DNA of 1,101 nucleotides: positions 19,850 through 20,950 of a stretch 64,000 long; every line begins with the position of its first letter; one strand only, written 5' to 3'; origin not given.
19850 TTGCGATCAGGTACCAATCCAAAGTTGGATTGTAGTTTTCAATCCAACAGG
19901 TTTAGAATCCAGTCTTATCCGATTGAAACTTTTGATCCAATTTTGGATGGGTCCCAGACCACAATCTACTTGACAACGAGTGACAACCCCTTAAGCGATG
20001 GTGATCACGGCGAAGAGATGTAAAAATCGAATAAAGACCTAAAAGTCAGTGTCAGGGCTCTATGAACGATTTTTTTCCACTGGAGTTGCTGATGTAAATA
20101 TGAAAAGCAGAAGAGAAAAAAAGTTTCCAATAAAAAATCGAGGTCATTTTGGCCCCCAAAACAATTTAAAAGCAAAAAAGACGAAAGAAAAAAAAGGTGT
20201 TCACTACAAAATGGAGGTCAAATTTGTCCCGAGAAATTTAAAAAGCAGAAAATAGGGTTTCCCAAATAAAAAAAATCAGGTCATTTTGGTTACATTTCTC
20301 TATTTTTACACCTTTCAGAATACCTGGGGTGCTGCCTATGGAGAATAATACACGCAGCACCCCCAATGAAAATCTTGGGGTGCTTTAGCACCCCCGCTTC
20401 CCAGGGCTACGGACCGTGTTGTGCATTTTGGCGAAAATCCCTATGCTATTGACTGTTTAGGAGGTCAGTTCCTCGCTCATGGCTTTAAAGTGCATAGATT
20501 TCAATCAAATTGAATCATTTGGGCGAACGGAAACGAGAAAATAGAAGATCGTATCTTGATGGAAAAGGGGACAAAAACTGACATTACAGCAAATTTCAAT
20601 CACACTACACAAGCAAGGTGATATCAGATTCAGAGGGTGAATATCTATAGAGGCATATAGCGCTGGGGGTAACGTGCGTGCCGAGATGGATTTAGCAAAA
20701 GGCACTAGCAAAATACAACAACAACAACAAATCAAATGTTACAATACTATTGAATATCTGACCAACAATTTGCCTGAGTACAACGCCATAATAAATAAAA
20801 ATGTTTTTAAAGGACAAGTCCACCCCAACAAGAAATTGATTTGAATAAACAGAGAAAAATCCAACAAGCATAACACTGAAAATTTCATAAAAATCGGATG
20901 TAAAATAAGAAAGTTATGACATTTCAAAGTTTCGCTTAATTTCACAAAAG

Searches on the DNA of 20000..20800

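Call 32: search_rna_families(source=window, start=20000, end=20800, threshold=evalue, max_evalue=1)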
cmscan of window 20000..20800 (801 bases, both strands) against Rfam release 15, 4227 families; matches with E-value up to 1: 0.
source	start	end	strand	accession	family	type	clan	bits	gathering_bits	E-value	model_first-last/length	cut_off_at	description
